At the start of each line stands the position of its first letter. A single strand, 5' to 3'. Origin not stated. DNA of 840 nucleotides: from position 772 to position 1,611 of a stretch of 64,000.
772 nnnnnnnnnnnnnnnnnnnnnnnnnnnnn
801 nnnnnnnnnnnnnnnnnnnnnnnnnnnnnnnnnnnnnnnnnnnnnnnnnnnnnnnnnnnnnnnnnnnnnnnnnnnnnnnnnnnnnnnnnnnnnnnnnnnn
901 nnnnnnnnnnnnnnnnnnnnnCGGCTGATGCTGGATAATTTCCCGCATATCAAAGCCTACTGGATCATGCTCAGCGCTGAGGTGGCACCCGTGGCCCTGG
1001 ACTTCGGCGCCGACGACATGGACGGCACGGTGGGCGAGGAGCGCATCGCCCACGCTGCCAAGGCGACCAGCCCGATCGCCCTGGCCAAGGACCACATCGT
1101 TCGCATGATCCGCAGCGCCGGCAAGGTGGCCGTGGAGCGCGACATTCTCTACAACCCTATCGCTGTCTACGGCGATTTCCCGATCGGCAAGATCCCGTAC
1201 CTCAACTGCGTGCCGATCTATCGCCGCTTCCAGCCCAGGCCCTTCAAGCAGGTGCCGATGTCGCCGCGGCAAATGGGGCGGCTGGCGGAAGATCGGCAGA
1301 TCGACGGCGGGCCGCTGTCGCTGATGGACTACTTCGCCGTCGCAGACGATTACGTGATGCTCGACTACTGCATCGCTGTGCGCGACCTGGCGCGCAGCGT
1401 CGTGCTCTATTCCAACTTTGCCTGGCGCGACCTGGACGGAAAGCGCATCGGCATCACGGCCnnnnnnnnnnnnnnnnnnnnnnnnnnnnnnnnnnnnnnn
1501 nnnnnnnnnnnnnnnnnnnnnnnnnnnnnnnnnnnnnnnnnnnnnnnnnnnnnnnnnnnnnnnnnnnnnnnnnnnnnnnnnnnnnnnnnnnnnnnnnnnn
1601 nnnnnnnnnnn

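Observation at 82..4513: Futalosine-pathway cluster with a radical-SAM (MqnE/MqnC-type) - MqnA fusion protein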

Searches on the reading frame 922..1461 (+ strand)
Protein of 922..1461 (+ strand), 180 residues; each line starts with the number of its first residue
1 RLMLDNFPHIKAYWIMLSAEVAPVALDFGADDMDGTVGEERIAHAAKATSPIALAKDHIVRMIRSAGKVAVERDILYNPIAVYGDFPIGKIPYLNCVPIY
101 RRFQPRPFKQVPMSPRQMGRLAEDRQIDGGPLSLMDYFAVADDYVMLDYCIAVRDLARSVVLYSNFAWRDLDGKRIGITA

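Call 21: find_related_loci(query=window:922-1461:+, collection=genome_contigs, flank=8000)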
Query window:922-1461:+ (180 aa) in genome_contigs; peptide patterns used: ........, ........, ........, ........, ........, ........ (x = any residue, [..] = any of these).
600 stretches matched a pattern (row limit reached: there are more); 590 encode a relative of the query (tblastn E <= 1e-3); the best 80 are kept; 80 distinct loci.
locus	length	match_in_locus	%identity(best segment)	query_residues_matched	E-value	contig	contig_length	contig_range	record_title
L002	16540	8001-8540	77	1-180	5e-95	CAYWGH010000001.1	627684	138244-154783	MAG TPA_asm: uncultured Cytophagia bacterium isolate binchicken_co107_472 genome assembly, contig: NODE_8_length_627684_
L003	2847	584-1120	72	1-179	1e-88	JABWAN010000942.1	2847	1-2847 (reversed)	MAG: candidate division KSB1 bacterium isolate MAG_5 scaffold_44142, whole genome shotgun sequence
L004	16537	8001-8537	62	1-179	4e-77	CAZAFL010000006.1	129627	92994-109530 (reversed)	MAG TPA_asm: uncultured Chlorobiaceae bacterium isolate binchicken_co185_181 genome assembly, contig: NODE_175_length_12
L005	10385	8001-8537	61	1-179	6e-77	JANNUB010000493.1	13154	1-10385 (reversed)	MAG: Ignavibacteriota bacterium isolate SOY_30_metabat_287 SOY_30_k141_3562358, whole genome shotgun sequence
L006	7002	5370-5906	61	1-179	5e-76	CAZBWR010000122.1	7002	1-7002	MAG TPA_asm: uncultured Chitinophagales bacterium isolate SRP287453_co1_248 genome assembly, contig: NODE_20977_length_7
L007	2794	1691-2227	61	1-179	5e-76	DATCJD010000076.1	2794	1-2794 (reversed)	MAG TPA_asm: Bacteroidota bacterium isolate SMAG_U7876 k141_2892865, whole genome shotgun sequence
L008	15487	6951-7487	63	1-179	1e-74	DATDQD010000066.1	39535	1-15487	MAG TPA_asm: Bacteroidota bacterium isolate SMAG_U7938 k141_1375529, whole genome shotgun sequence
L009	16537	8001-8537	61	1-179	6e-75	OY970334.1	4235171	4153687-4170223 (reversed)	MAG: uncultured Bacteroidetes bacterium isolate MFD05512.bin.c.1 genome assembly, chromosome: 1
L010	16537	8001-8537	61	1-179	4e-74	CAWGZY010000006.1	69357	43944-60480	MAG: uncultured Bacteroidetes bacterium isolate MFD01689.bin.1.50 genome assembly, contig: contig_40847, whole genome sh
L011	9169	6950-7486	60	1-179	4e-74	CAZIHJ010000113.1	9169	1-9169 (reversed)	MAG TPA_asm: uncultured Chitinophagales bacterium isolate SRP287453_co1_97 genome assembly, contig: NODE_14531_length_91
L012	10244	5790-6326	60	1-179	9e-74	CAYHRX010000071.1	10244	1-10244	MAG TPA_asm: uncultured Chitinophagales bacterium isolate ERP119705_co14_37 genome assembly, contig: NODE_9168_length_10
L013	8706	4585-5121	60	1-179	6e-74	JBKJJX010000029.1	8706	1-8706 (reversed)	MAG: Bacteroidota bacterium isolate ant_bin.22 S1Ck117_1546016_flag_1_multi_10.0000_len_8706, whole genome shotgun seque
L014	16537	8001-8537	60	1-179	2e-72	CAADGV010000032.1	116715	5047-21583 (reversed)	uncultured Chlorobi bacterium isolate CHB1.fa.gz genome assembly, contig: k127_479097, whole genome shotgun sequence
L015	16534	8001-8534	59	1-178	2e-72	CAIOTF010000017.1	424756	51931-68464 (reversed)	MAG: uncultured Ignavibacteriae bacterium isolate KTt_bin-1621 genome assembly, contig: bin-1621:17/54, whole genome sho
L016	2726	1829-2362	58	1-178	6e-73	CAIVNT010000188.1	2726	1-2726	MAG: uncultured Ignavibacteriae bacterium isolate LJ_bin-0454 genome assembly, contig: bin-0454:188/695, whole genome sh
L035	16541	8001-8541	70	1-180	7e-44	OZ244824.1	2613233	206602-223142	MAG: Dehalococcoidia bacterium isolate 70ea3dc7-dc25-4479-8e7e-ee8621e45a74 genome assembly, chromosome: 1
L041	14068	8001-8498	41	1-162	1e-30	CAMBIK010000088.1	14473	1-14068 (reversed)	MAG: Klebsiella pneumoniae isolate MH-21oct19-35 genome assembly, contig: MH-21oct19-C6281, whole genome shotgun sequenc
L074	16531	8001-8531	38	1-162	4e-28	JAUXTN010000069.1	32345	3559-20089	MAG: Pseudomonadota bacterium isolate C13_maxbin.099 C13_k141_63906, whole genome shotgun sequence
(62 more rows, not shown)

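Call 28: search_protein_representatives(protein=window:922-1461:+)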
Query: 180 residues. Proteins with E-value up to 0.001 (for the whole library): 1276; up to 1e-10: 430; up to 1e-30: 7. The best 150 are listed.
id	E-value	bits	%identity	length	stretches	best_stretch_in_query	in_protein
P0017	1.8e-79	282.0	71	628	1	1-180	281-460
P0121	7.4e-55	201.8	55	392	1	1-179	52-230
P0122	4.5e-53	196.0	58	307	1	16-179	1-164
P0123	1.2e-43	165.3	47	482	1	1-178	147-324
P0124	1.3e-43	165.2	66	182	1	1-117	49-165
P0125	4.5e-40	153.7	47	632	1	1-179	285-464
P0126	2.1e-32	128.7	45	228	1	1-165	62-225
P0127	6.6e-29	117.3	54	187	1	20-133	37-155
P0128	1.2e-28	116.4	65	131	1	1-83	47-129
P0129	1.2e-27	113.2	68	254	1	97-180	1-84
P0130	2.8e-27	112.0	62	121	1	1-84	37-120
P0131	1.0e-26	110.2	47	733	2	1-74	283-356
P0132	6.1e-26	107.6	63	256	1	1-83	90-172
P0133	6.3e-25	104.3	60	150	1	1-84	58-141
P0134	7.7e-25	104.0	57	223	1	1-93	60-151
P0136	2.8e-24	102.2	47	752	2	1-80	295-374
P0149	3.8e-22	95.3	37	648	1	1-179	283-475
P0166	1.6e-20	90.0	60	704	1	1-81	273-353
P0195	4.9e-19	85.1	39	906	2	1-104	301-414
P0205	1.7e-18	83.4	42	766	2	1-74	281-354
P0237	2.5e-17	79.6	55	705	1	1-80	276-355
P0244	4.3e-17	78.8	44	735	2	1-84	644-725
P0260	1.4e-16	77.1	44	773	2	1-82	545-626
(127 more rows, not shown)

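Call 30: search_protein_families(library=pfam, proteins=[P0125, P0149, P0131, P0136, P0195, P0205, P0166, P0237, P0244, P0260], max_evalue=0.0001)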
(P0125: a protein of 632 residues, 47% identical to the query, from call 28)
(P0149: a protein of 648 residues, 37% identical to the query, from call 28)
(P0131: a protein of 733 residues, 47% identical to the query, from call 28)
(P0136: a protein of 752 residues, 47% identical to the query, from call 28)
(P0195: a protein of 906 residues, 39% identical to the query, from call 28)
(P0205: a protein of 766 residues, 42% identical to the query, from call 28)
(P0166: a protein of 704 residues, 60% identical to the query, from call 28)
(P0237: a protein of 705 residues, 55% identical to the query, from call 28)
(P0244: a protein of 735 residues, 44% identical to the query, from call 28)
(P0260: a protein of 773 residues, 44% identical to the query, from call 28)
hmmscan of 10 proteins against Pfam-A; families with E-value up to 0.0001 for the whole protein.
P0125 (632 aa): 4 families
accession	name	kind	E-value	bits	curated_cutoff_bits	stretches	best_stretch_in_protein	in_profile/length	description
PF02621.19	VitK2_biosynth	-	2.6e-45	155.3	26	1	373-621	3-250/252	Menaquinone biosynthesis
PF19288.4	CofH_C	-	1.5e-14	54.4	27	1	250-365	2-120/125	CofH/MqnC C-terminal region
PF04055.27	Radical_SAM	-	1.4e-13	51.8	29.5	1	72-239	1-163/166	Radical SAM superfamily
PF11432.13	DUF3197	-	3.5e-05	24.1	27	1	491-526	19-54/113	Protein of unknown function (DUF3197)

P0149 (648 aa): 3 families
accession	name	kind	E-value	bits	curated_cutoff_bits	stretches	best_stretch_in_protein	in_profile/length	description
PF02621.19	VitK2_biosynth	-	4e-68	230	26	1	377-631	1-251/252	Menaquinone biosynthesis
PF04055.27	Radical_SAM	-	1e-15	58.7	29.5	1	64-234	2-163/166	Radical SAM superfamily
PF19288.4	CofH_C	-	6e-13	49.2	27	1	245-360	2-117/125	CofH/MqnC C-terminal region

P0131 (733 aa): 2 families
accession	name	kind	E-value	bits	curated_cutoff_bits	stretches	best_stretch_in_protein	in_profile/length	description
PF19288.4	CofH_C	-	7.6e-46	155.4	27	2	613-723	3-118/125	CofH/MqnC C-terminal region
PF04055.27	Radical_SAM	-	7.9e-42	143.7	29.5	2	431-602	1-164/166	Radical SAM superfamily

P0136 (752 aa): 2 families
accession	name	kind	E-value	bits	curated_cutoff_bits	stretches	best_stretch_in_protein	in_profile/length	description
PF19288.4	CofH_C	-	8.8e-58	194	27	2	636-749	3-120/125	CofH/MqnC C-terminal region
PF04055.27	Radical_SAM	-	3e-29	102.8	29.5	2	453-621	1-160/166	Radical SAM superfamily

P0195 (906 aa): 3 families
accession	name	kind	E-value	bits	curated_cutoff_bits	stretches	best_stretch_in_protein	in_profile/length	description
PF02621.19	VitK2_biosynth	-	1.2e-33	117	26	1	397-640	2-251/252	Menaquinone biosynthesis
PF19288.4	CofH_C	-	4.5e-26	91.6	27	2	791-881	28-118/125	CofH/MqnC C-terminal region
PF04055.27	Radical_SAM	-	8.2e-13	49.3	29.5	1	70-243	1-164/166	Radical SAM superfamily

P0205 (766 aa): 2 families
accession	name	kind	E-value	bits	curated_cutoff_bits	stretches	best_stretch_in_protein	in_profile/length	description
PF19288.4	CofH_C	-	1.5e-49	167.4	27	2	676-764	30-118/125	CofH/MqnC C-terminal region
PF04055.27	Radical_SAM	-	1.1e-28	101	29.5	2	63-234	1-163/166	Radical SAM superfamily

P0166 (704 aa): 2 families
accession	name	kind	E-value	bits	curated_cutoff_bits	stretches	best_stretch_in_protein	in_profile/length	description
PF04055.27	Radical_SAM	-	1.5e-18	67.9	29.5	1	56-226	1-163/166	Radical SAM superfamily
PF19288.4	CofH_C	-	1.4e-17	64.1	27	1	237-352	2-119/125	CofH/MqnC C-terminal region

P0237 (705 aa): 2 families
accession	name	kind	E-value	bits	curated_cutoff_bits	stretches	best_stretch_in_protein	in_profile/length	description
PF19288.4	CofH_C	-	4.3e-21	75.5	27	1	240-354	2-118/125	CofH/MqnC C-terminal region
PF04055.27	Radical_SAM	-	1.8e-18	67.7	29.5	1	58-230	1-164/166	Radical SAM superfamily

P0244 (735 aa): 2 families
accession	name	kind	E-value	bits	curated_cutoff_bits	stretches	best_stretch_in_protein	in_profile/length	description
PF19288.4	CofH_C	-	9.4e-41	139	27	2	610-722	3-120/125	CofH/MqnC C-terminal region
PF04055.27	Radical_SAM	-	3.3e-36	125.4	29.5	2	423-598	1-163/166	Radical SAM superfamily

P0260 (773 aa): 3 families
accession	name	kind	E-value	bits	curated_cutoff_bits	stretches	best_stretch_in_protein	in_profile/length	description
PF02621.19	VitK2_biosynth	-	9.9e-59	199.3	26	1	10-265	1-247/252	Menaquinone biosynthesis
PF19288.4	CofH_C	-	1e-17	64.5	27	1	510-626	3-121/125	CofH/MqnC C-terminal region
PF04055.27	Radical_SAM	-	3.9e-16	60.1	29.5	1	327-498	1-163/166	Radical SAM superfamily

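Call 64: search_protein_families(library=ncbifam, proteins=[P0125, P0149, P0195, P0260, P0131, P0166], max_evalue=1e-40)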
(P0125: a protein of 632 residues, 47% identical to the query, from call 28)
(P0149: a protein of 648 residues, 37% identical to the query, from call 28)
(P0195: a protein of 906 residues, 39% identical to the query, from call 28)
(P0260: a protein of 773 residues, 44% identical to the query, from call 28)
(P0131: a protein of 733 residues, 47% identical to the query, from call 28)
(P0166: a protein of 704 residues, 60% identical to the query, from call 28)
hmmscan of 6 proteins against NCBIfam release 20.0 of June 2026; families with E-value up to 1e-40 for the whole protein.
P0125 (632 aa): 9 families
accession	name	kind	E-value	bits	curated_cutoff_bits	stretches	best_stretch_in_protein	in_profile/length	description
TIGR03700.1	mena_SCO4494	equivalog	4.1e-123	410.8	434.55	1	23-362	3-349/351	aminofutalosine synthase MqnE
TIGR03699.1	menaquin_MqnC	equivalog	2.3e-97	325.9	428.1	1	30-363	2-341/342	cyclic dehypoxanthinyl futalosine synthase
TIGR00423.1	TIGR00423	subfamily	4.8e-93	311.8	260.25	1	64-360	1-306/310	CofH family radical SAM protein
NF006276.0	PRK08444.1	equivalog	8.6e-88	294.7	560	1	21-364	3-350/353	aminofutalosine synthase MqnE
TIGR03551.1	F420_cofH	equivalog_domain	2.9e-83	279.5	374.1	1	35-362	5-343/345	5-amino-6-(D-ribitylamino)uracil--L-tyrosine 4-hydroxyphenyl transferase CofH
NF005609.0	PRK07360.1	equivalog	7.6e-82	275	426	1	19-366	9-370/374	7,8-didemethyl-8-hydroxy-5-deazariboflavin synthase subunit CofH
NF006277.0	PRK08445.1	equivalog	2.8e-72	243.5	576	1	30-363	3-344/348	dehypoxanthine futalosine cyclase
NF006687.0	PRK09234.1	equivalog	1.3e-71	241.9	1018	1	15-367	476-840/849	bifunctional FO biosynthesis protein CofGH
NF004580.0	PRK05926.1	equivalog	5.1e-63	213.5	583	1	12-355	9-363/370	hypothetical protein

P0149 (648 aa): 9 families
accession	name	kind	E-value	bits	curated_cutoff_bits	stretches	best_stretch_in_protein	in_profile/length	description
TIGR03700.1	mena_SCO4494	equivalog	2.7e-132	440.9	434.55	1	12-360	1-349/351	aminofutalosine synthase MqnE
TIGR03699.1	menaquin_MqnC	equivalog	1e-110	369.8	428.1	1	21-360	2-340/342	cyclic dehypoxanthinyl futalosine synthase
TIGR00423.1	TIGR00423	subfamily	2.3e-104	349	260.25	1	55-360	1-308/310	CofH family radical SAM protein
NF005609.0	PRK07360.1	equivalog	8.9e-96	320.9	426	1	8-362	7-368/374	7,8-didemethyl-8-hydroxy-5-deazariboflavin synthase subunit CofH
NF006276.0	PRK08444.1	equivalog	2.1e-94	316.5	560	1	11-360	2-348/353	aminofutalosine synthase MqnE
TIGR03551.1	F420_cofH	equivalog_domain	1.8e-93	313.1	374.1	1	25-360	4-343/345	5-amino-6-(D-ribitylamino)uracil--L-tyrosine 4-hydroxyphenyl transferase CofH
NF006277.0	PRK08445.1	equivalog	2.8e-85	286.2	576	1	20-360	2-343/348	dehypoxanthine futalosine cyclase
NF004580.0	PRK05926.1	equivalog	5.5e-81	272.6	583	1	4-357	10-367/370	hypothetical protein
NF006687.0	PRK09234.1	equivalog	4.9e-78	263.2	1018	1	11-363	481-838/849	bifunctional FO biosynthesis protein CofGH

P0195 (906 aa): 9 families
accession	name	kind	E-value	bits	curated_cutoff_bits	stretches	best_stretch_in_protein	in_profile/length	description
TIGR03700.1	mena_SCO4494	equivalog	1e-149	498.2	434.55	1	19-380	1-351/351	aminofutalosine synthase MqnE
TIGR03699.1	menaquin_MqnC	equivalog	3.6e-113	377.9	428.1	1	28-380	2-342/342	cyclic dehypoxanthinyl futalosine synthase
NF006276.0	PRK08444.1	equivalog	1.4e-110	369.7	560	1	18-381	2-351/353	aminofutalosine synthase MqnE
TIGR00423.1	TIGR00423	subfamily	1e-108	363.3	260.25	1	63-379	2-309/310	CofH family radical SAM protein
NF005609.0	PRK07360.1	equivalog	8e-95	317.7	426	1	18-384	10-372/374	7,8-didemethyl-8-hydroxy-5-deazariboflavin synthase subunit CofH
TIGR03551.1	F420_cofH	equivalog_domain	4.2e-90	302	374.1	1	35-380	7-345/345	5-amino-6-(D-ribitylamino)uracil--L-tyrosine 4-hydroxyphenyl transferase CofH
NF006277.0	PRK08445.1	equivalog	1.3e-76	257.7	576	1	28-382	3-347/348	dehypoxanthine futalosine cyclase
NF006687.0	PRK09234.1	equivalog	2e-75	254.5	1018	1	32-383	495-840/849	bifunctional FO biosynthesis protein CofGH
NF004580.0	PRK05926.1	equivalog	2.8e-70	237.4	583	1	12-370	11-362/370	hypothetical protein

P0260 (773 aa): 9 families
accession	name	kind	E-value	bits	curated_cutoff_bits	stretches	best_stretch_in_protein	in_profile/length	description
TIGR03700.1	mena_SCO4494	equivalog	1.6e-143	477.9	434.55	1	277-623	2-350/351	aminofutalosine synthase MqnE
TIGR00423.1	TIGR00423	subfamily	3e-113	378.2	260.25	1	319-624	1-310/310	CofH family radical SAM protein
NF006276.0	PRK08444.1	equivalog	4.7e-111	371.2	560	1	276-625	3-351/353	aminofutalosine synthase MqnE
TIGR03551.1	F420_cofH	equivalog_domain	1.4e-106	356.2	374.1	1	287-623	2-344/345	5-amino-6-(D-ribitylamino)uracil--L-tyrosine 4-hydroxyphenyl transferase CofH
TIGR03699.1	menaquin_MqnC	equivalog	6.9e-104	347.4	428.1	1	286-623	3-341/342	cyclic dehypoxanthinyl futalosine synthase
NF005609.0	PRK07360.1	equivalog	4.7e-102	341.6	426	1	277-627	12-371/374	7,8-didemethyl-8-hydroxy-5-deazariboflavin synthase subunit CofH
NF006687.0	PRK09234.1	equivalog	2e-96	324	1018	1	275-627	481-840/849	bifunctional FO biosynthesis protein CofGH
NF006277.0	PRK08445.1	equivalog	5.3e-80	268.8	576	1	286-625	4-346/348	dehypoxanthine futalosine cyclase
NF004580.0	PRK05926.1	equivalog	1.1e-67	228.9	583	1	286-613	28-361/370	hypothetical protein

P0131 (733 aa): 9 families
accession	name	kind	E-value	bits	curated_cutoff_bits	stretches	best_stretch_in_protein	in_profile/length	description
TIGR03700.1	mena_SCO4494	equivalog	1.3e-239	793.9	434.55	2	14-357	1-346/351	aminofutalosine synthase MqnE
TIGR03699.1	menaquin_MqnC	equivalog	3.1e-239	792.4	428.1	2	387-723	1-341/342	cyclic dehypoxanthinyl futalosine synthase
TIGR00423.1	TIGR00423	subfamily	1.4e-206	684.8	260.25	2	423-724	1-310/310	CofH family radical SAM protein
NF006277.0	PRK08445.1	equivalog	1.4e-186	619.3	576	2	388-722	3-343/348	dehypoxanthine futalosine cyclase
TIGR03551.1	F420_cofH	equivalog_domain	1.3e-177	589.8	374.1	2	392-724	4-345/345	5-amino-6-(D-ribitylamino)uracil--L-tyrosine 4-hydroxyphenyl transferase CofH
NF005609.0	PRK07360.1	equivalog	1.1e-173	577.2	426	2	375-725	7-369/374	7,8-didemethyl-8-hydroxy-5-deazariboflavin synthase subunit CofH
NF006276.0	PRK08444.1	equivalog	1.1e-159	531.2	560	2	14-357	3-345/353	aminofutalosine synthase MqnE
NF006687.0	PRK09234.1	equivalog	3.4e-157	525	1018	2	372-729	475-842/849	bifunctional FO biosynthesis protein CofGH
NF004580.0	PRK05926.1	equivalog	3.1e-123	411.7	583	2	9-354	13-364/370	hypothetical protein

P0166 (704 aa): 9 families
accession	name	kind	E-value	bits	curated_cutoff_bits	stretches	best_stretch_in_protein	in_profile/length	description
TIGR03700.1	mena_SCO4494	equivalog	1e-152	508.1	434.55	1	5-352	1-351/351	aminofutalosine synthase MqnE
TIGR00423.1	TIGR00423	subfamily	2.5e-118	394.9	260.25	1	48-351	1-309/310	CofH family radical SAM protein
NF006276.0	PRK08444.1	equivalog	3.4e-118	394.7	560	1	4-354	2-352/353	aminofutalosine synthase MqnE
TIGR03699.1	menaquin_MqnC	equivalog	1e-114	383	428.1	1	14-351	2-341/342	cyclic dehypoxanthinyl futalosine synthase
TIGR03551.1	F420_cofH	equivalog_domain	8.9e-104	347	374.1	1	16-352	2-345/345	5-amino-6-(D-ribitylamino)uracil--L-tyrosine 4-hydroxyphenyl transferase CofH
NF005609.0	PRK07360.1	equivalog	1.1e-103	346.9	426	1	2-355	8-371/374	7,8-didemethyl-8-hydroxy-5-deazariboflavin synthase subunit CofH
NF006687.0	PRK09234.1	equivalog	5.1e-91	306.1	1018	1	5-356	482-841/849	bifunctional FO biosynthesis protein CofGH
NF006277.0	PRK08445.1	equivalog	1.5e-88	297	576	1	14-354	3-347/348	dehypoxanthine futalosine cyclase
NF004580.0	PRK05926.1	equivalog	9e-84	281.8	583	1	2-344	15-364/370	hypothetical protein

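Call 65: search_solved_structures(query=P0149, max_evalue=0.00001)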
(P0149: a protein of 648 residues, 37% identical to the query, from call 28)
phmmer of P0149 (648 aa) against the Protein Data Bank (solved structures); distinct sequences matched with E-value up to 0.00001: 11.
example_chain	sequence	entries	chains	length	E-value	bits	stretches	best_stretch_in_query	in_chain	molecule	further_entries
6xi9_A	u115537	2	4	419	3.5e-73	250.2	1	11-360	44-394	Aminodeoxyfutalosine synthase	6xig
7ahr_A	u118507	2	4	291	1.5e-41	145.8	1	375-632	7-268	Chorismate dehydratase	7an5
2nxo_A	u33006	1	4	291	1.5e-41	145.7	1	375-632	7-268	Hypothetical protein SCO4506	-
7an8_A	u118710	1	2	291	3.8e-41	144.4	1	375-632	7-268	Chorismate dehydratase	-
7an9_A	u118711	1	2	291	5.1e-41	144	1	375-632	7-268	Chorismate dehydratase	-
7ywc_A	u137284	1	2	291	7.2e-41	143.5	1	375-632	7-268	Chorismate dehydratase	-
7an7_A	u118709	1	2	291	7.2e-41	143.5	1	375-632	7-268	Chorismate dehydratase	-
7an6_A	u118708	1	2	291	1.9e-40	142.1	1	376-632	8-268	Chorismate dehydratase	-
2i6e_A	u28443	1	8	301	8.9e-24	87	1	377-630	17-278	Hypothetical protein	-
6o9a_A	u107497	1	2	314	9.3e-24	86.9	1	377-630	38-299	Chorismate dehydratase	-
2czl_A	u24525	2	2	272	5.3e-12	48.1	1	375-597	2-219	hypothetical protein TTHA1568 | Menaquinone biosynthetic enzyme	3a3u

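Call 66: search_solved_structures(query=P0260, max_evalue=0.00001)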
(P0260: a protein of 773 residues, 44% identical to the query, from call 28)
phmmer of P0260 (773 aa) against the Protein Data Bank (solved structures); distinct sequences matched with E-value up to 0.00001: 3.
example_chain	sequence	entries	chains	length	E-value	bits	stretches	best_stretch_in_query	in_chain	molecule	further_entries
6xi9_A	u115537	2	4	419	1.8e-87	297.6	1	271-625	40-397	Aminodeoxyfutalosine synthase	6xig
1zbm_A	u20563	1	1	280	4.2e-47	164.1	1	7-276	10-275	hypothetical protein AF1704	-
2czl_A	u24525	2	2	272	1.9e-32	115.6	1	12-261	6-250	hypothetical protein TTHA1568 | Menaquinone biosynthetic enzyme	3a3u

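Call 67: find_encoding_contigs(protein=P0149, flank=6000, max_places=3)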
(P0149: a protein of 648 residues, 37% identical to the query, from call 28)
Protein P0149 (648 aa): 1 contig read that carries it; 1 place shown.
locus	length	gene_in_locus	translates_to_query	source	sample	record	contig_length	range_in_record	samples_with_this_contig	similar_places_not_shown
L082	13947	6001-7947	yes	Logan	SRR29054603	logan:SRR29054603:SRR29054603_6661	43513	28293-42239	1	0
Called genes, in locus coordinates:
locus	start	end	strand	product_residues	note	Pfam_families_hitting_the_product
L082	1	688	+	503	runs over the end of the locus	PF01523:PmbA_TldD_1st, PF19290:PmbA_TldD_2nd (faint), PF19289:PmbA_TldD_3rd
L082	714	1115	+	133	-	PF01242:PTPS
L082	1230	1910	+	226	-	PF00733:Asn_synthase (weak), PF06508:QueC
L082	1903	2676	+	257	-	PF13353:Fer4_12 (weak), PF04055:Radical_SAM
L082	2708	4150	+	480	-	PF20695:UbiD_N, PF01977:UbiD, PF20696:UbiD_C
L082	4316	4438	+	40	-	-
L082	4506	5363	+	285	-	PF01040:UbiA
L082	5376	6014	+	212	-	PF02441:Flavoprotein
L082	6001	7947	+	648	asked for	PF04055:Radical_SAM, PF19288:CofH_C, PF02621:VitK2_biosynth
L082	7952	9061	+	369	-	PF04055:Radical_SAM, PF19288:CofH_C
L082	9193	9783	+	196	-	PF04542:Sigma70_r2, PF04545:Sigma70_r4 (faint), PF08281:Sigma70_r4_2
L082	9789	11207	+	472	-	PF14257:DUF4349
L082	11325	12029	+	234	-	PF01209:Ubie_methyltran, PF01728:FtsJ (weak), PF08241:Methyltransf_11, PF13649:Methyltransf_25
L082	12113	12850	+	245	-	PF00005:ABC_tran, PF13304:AAA_21 (faint)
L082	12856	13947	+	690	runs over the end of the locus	PF12679:ABC2_membrane_2, PF12698:ABC2_membrane_3, PF02517:Rce1-like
